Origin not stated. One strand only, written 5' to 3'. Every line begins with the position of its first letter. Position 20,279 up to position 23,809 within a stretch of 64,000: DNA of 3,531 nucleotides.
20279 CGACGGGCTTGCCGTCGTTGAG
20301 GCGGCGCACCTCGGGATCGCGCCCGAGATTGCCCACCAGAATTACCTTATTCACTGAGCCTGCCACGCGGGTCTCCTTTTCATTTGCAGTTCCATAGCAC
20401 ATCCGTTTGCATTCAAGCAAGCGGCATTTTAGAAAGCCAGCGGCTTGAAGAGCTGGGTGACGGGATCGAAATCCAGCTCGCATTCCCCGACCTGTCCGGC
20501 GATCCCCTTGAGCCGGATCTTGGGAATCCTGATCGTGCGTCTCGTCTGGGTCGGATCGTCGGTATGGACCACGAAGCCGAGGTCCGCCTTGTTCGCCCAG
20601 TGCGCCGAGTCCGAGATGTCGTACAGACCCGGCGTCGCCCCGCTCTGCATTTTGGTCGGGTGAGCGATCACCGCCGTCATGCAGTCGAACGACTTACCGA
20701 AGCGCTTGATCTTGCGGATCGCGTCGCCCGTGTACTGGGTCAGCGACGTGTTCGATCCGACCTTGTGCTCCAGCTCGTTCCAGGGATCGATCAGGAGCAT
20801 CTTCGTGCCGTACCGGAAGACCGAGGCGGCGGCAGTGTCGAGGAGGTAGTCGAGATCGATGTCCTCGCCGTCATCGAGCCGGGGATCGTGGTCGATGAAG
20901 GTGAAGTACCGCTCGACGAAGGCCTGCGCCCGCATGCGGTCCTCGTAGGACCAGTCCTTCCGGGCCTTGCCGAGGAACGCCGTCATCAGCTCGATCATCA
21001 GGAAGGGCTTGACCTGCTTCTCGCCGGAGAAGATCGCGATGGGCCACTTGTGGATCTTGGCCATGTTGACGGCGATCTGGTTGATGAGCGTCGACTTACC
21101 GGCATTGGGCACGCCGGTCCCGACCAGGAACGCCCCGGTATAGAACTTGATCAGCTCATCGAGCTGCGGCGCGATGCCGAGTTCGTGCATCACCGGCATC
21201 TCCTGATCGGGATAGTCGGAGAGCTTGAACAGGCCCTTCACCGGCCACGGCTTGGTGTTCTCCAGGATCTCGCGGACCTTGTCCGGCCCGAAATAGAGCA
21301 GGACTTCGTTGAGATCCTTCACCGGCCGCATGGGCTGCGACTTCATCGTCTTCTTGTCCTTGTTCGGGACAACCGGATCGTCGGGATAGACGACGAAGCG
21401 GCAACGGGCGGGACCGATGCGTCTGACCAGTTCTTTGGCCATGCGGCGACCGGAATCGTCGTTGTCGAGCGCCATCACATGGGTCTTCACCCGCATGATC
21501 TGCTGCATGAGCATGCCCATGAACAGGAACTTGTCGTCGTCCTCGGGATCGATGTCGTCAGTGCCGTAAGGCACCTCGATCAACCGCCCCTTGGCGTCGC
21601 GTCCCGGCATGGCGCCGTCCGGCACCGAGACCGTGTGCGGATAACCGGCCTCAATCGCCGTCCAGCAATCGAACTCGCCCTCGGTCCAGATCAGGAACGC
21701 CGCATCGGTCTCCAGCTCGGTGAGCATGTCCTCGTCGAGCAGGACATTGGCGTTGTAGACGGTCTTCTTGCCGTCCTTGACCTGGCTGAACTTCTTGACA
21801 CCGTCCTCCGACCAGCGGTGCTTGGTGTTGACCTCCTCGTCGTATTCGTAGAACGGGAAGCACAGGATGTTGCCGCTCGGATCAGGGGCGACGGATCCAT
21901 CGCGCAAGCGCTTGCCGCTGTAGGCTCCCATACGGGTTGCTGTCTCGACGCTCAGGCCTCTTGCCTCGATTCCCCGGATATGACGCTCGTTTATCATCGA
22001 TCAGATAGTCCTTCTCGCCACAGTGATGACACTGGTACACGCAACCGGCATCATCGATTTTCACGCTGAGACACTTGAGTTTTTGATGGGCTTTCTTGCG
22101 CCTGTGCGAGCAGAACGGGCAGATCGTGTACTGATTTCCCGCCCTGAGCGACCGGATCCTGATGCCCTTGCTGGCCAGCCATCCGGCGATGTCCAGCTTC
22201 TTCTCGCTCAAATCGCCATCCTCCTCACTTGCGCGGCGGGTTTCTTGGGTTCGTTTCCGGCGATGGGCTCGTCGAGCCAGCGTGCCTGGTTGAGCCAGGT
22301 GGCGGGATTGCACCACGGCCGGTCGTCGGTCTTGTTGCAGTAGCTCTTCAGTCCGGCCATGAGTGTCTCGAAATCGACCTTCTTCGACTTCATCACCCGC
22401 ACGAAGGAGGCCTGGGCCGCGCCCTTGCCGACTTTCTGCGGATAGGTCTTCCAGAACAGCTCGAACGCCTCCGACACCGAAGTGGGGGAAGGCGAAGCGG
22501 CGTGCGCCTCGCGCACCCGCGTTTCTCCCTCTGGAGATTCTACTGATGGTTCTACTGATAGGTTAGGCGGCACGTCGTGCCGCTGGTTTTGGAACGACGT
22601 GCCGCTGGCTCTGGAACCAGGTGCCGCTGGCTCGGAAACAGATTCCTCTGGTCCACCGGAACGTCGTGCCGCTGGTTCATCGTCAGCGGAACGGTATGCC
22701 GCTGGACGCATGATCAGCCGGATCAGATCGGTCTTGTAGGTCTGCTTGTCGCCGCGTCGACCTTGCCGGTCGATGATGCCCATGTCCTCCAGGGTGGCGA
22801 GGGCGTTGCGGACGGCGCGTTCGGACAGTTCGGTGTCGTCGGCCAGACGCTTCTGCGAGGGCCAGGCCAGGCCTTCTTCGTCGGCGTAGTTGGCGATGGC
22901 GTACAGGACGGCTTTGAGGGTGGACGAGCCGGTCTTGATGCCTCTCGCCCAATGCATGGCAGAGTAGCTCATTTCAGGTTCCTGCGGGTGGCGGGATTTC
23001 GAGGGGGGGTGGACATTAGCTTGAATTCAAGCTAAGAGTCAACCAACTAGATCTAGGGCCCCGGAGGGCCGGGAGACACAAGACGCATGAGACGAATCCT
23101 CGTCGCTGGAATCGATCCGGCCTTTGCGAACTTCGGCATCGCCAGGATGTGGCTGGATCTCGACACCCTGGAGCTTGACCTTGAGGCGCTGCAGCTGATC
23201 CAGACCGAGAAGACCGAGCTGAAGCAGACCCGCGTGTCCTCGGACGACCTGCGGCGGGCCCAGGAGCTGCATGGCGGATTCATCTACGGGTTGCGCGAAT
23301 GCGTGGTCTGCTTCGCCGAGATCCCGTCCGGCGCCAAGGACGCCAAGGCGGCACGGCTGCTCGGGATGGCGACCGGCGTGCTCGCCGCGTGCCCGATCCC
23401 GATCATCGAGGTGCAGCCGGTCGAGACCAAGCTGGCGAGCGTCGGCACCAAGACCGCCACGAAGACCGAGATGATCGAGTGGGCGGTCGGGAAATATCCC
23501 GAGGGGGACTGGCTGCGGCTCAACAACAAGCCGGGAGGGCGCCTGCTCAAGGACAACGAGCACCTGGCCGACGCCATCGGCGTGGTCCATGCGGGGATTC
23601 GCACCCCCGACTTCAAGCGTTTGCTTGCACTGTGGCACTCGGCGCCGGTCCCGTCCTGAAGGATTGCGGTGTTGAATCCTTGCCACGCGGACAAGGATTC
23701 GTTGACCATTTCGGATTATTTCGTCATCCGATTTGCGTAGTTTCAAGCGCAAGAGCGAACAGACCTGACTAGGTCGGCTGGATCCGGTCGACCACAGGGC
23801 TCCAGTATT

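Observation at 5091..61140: Genome-wide intergenic motif network (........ octamer / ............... / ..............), about 30 copies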

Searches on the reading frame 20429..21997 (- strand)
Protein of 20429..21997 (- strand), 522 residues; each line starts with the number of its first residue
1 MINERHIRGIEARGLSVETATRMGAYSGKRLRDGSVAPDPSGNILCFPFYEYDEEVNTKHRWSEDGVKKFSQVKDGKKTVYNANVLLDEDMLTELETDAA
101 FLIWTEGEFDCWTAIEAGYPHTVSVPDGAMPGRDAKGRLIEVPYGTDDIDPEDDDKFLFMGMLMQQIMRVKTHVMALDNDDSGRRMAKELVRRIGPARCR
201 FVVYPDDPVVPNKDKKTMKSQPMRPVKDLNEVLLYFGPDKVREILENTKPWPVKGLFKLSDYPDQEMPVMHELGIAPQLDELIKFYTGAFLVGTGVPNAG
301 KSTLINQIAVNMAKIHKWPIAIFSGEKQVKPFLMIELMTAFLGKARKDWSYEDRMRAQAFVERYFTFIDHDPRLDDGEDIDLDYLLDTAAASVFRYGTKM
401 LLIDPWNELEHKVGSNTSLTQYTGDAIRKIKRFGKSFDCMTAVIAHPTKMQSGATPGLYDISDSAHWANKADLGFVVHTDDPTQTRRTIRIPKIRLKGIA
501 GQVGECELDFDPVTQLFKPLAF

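Call 12: search_protein_families(library=phrogs, proteins=[window:20429-21997:-], max_evalue=0.00001)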
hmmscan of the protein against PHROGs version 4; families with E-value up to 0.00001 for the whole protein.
window:20429-21997:- (522 aa): 4 families
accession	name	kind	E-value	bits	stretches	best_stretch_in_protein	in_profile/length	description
phrog_239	-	DNA, RNA and nucleotide metabolism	2.2e-63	216.4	1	2-519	110-598/801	DNA primase/helicase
phrog_5482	-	unknown function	7.8e-18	65.3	1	282-498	46-278/341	-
phrog_18375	-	DNA, RNA and nucleotide metabolism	6.2e-15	55.5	1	277-501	364-596/644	DNA primase/helicase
phrog_19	-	DNA, RNA and nucleotide metabolism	1.4e-11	45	1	272-519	336-580/621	DnaB-like replicative helicase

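Call 18: search_dna_similar(query=window:20429-21997:-, collection=phages, mode=protein, max_rows=25)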
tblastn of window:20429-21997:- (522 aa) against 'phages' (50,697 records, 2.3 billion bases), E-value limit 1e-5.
Records with a match: 172; places in all: 172; records where one place covers at least 80% of the query: 121.
Best place of each record, by identity: <60% 172.
By first word of the organism name: Flavobacterium 93; Pseudomonas 33; Salmonella 18; Cellulophaga 7; Bacteriophage 6; Escherichia 4; Planktothrix 2; Enterobacteria 2; Bradyrhizobium 1; Synechococcus 1; and 5 more.
By host as written in the record: Flavobacterium sp. BAL314 63; Flavobacterium sp. LMO9 22; Pseudomonas aeruginosa 18; - 14; Flavobacterium sp. LMO6 8; Salmonella sp. 6; Pseudomonas sp. 5; Salmonella enterica subsp. enterica serovar Anatum 4; and 21 more.
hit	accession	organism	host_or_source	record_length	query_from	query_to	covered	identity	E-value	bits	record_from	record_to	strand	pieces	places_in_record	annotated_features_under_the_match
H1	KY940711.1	Bradyrhizobium phage BDU-MI-1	Bradyrhizobium diazoefficiens USDA110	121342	1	519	99%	58.6%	0e+0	584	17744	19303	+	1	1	DNA primase/helicase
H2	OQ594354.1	Synechococcus phage MinM2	Synechococcus sp.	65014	2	517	99%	30.0%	2e-42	168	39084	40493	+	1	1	primase DnaG/twinkle-like protein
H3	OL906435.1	Planktothrix phage Pag-Yong1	Planktothrix agardhii FACHB-1261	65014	2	517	99%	30.0%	2e-42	168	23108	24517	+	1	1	ATPase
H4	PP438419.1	Planktothrix phage Pra-JY27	Planktothricoides raciborskii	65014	2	517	99%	30.0%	2e-42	168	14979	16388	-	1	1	primase DnaG/twinkle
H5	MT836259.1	Bacteriophage sp.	human fecal samples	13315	43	521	92%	27.9%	3e-42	167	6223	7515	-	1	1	record has no annotation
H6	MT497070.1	Flavobacterium phage vB_FspP_elemoA_2-5C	Flavobacterium sp. BAL314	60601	2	510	98%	24.6%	2e-28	125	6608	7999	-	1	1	DNA primase/helicase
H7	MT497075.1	Flavobacterium phage vB_FspP_elemoA_1-9A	Flavobacterium sp. BAL314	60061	2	510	98%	24.6%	3e-28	125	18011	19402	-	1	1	DNA primase/helicase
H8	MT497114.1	Flavobacterium phage vB_FspP_elemoA_7-3A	Flavobacterium sp. BAL314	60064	2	510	98%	24.6%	3e-28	125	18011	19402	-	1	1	DNA primase/helicase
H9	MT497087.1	Flavobacterium phage vB_FspP_elemoA_13-1B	Flavobacterium sp. BAL314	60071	2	510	98%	24.6%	3e-28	125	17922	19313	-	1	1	DNA primase/helicase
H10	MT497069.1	Flavobacterium phage vB_FspP_elemoA_15-9B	Flavobacterium sp. BAL314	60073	2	510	98%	24.6%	3e-28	125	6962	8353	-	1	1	DNA primase/helicase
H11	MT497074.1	Flavobacterium phage vB_FspP_elemoA_1-5B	Flavobacterium sp. BAL314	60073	2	510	98%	24.6%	3e-28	125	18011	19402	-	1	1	DNA primase/helicase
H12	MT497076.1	Flavobacterium phage vB_FspP_elemoA_1-9B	Flavobacterium sp. BAL314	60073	2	510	98%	24.6%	3e-28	125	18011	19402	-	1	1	DNA primase/helicase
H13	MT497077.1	Flavobacterium phage vB_FspP_elemoA_1-9C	Flavobacterium sp. BAL314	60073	2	510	98%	24.6%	3e-28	125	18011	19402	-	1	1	DNA primase/helicase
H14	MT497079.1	Flavobacterium phage vB_FspP_elemoA_10-9A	Flavobacterium sp. BAL314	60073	2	510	98%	24.6%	3e-28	125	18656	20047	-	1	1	DNA primase/helicase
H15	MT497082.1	Flavobacterium phage vB_FspP_elemoA_11-9B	Flavobacterium sp. BAL314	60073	2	510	98%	24.6%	3e-28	125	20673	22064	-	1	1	DNA primase/helicase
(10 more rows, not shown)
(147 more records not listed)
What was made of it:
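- Tried and rejected: A protein-level search was needed to find BDU-MI-1 (call 18).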

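Call 29: find_related_loci(query=window:20429-21997:-, collection=viral_contigs, flank=10000)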
Query window:20429-21997:- (522 aa) in viral_contigs; peptide patterns used: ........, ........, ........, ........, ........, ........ (x = any residue, [..] = any of these).
47 stretches matched a pattern; 42 encode a relative of the query (tblastn E <= 1e-3); 42 distinct loci.
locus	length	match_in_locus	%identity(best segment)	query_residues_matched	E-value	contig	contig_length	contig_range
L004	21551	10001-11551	62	1-522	0e+0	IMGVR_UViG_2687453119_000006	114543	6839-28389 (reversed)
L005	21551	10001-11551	62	1-522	0e+0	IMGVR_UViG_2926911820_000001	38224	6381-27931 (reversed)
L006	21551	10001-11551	59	1-521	0e+0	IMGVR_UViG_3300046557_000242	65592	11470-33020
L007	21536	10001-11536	59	1-517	0e+0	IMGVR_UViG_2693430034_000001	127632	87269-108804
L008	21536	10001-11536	57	1-517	0e+0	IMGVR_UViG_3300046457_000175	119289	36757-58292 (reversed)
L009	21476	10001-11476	42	2-517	2e-117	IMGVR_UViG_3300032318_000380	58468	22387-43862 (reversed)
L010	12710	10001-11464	42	6-517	2e-116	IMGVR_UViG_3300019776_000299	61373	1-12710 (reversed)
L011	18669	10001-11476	42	2-517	2e-113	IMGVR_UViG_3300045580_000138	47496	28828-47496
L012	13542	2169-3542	34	2-510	1e-80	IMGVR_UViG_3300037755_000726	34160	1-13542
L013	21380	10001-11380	33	2-511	9e-79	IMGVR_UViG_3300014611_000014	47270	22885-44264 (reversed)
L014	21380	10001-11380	35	2-511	6e-79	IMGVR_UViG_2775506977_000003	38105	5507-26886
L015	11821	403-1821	33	2-517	1e-78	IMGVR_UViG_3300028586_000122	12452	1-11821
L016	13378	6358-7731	33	2-510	7e-77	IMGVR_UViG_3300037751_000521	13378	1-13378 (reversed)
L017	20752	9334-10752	33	2-517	7e-77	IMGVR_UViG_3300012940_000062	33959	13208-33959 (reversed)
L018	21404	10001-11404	34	2-511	2e-76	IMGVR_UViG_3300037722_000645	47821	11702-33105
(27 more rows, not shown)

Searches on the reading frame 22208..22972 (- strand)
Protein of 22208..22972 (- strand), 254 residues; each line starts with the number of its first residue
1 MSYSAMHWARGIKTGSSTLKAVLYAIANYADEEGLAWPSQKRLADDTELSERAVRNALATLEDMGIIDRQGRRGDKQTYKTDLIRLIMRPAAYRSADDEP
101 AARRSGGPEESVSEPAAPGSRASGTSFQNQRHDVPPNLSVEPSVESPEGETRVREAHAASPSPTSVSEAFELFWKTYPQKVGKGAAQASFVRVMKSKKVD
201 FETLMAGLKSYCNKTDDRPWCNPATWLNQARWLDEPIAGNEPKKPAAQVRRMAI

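Call 13: search_protein_families(library=pfam, proteins=[window:22208-22972:-], max_evalue=0.01)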
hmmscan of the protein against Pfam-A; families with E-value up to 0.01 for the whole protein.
window:22208-22972:- (254 aa): 6 families
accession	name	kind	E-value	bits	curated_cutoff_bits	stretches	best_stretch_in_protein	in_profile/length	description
PF13730.12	HTH_36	-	7.8e-12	45.3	25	1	17-67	5-55/55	Helix-turn-helix domain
PF08279.18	HTH_11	-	0.00021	21.5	25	1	39-68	17-47/55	HTH domain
PF00392.27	GntR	-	0.0011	19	27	1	38-74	25-61/64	Bacterial regulatory proteins, gntR family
PF03428.19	RP-C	-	0.002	18.4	24.4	1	32-70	66-104/175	Replication protein C N-terminal domain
PF08461.16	HTH_12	-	0.0021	18.4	21.4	1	46-78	27-59/66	Ribonuclease R winged-helix domain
PF24033.1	DUF7342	-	0.0045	17.4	31.6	1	41-90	21-69/150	Family of unknown function (DUF7342)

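Call 32: search_protein_families(library=phrogs, proteins=[window:22208-22972:-], max_evalue=0.001)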
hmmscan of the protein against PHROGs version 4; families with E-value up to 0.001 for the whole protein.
window:22208-22972:- (254 aa): 21 families
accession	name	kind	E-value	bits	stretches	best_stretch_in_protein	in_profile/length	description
phrog_270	-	DNA, RNA and nucleotide metabolism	1.1e-42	147.8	1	4-246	34-260/383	replication initiation protein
phrog_1032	-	DNA, RNA and nucleotide metabolism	2.8e-29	104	1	1-155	1-173/281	replication initiation protein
phrog_391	-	DNA, RNA and nucleotide metabolism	4.3e-19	70.3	1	1-160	1-176/298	replication initiation O-like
phrog_8540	-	DNA, RNA and nucleotide metabolism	1.3e-14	55.8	1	1-121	1-127/196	replication initiation O-like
phrog_9327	-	DNA, RNA and nucleotide metabolism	3.9e-13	50.6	1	128-236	130-242/276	primosomal protein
phrog_11896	-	DNA, RNA and nucleotide metabolism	1.3e-12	49.1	1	2-151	4-155/225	primosomal protein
phrog_678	-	DNA, RNA and nucleotide metabolism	1.5e-12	48.7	1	4-172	62-229/346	replication initiation O-like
phrog_4617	-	DNA, RNA and nucleotide metabolism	2.5e-12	47.9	1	1-107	1-107/223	replication initiation protein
phrog_9474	-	DNA, RNA and nucleotide metabolism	5e-12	46.9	1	137-242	161-255/288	replication initiation protein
phrog_6643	-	DNA, RNA and nucleotide metabolism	1.1e-10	42.5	1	1-98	1-100/313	replication initiation protein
phrog_16304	-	unknown function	5.6e-10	40.5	1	150-243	127-232/244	-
phrog_345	-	DNA, RNA and nucleotide metabolism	2e-09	38.6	1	6-118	36-161/297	replication initiation O-like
phrog_428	-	DNA, RNA and nucleotide metabolism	4.7e-09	36.9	1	22-82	109-176/455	replication initiation protein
phrog_8102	-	DNA, RNA and nucleotide metabolism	2.2e-08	34.6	1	29-90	46-110/337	replication initiation protein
phrog_1835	-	DNA, RNA and nucleotide metabolism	1.1e-05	25.9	1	18-73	47-103/301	HTH DNA binding protein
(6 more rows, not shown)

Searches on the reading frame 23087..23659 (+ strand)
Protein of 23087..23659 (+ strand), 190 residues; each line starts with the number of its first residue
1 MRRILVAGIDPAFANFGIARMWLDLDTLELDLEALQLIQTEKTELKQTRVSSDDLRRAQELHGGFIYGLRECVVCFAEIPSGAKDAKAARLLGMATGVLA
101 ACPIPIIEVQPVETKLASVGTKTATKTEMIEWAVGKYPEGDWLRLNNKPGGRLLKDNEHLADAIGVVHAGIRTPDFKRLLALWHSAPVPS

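Call 32: search_protein_families(library=phrogs, proteins=[window:23087-23659:+], max_evalue=0.001)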
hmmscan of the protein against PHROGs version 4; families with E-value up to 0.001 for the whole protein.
window:23087-23659:+ (190 aa): 3 families
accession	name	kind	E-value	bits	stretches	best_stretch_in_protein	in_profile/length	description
phrog_159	-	DNA, RNA and nucleotide metabolism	3.5e-29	102.8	1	2-182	86-258/330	RuvC-like Holliday junction resolvase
phrog_18320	-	unknown function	4.2e-21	76.2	1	51-180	2-131/137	-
phrog_1770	-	DNA, RNA and nucleotide metabolism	4.7e-05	24.4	1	89-172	75-149/158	Holliday junction resolvase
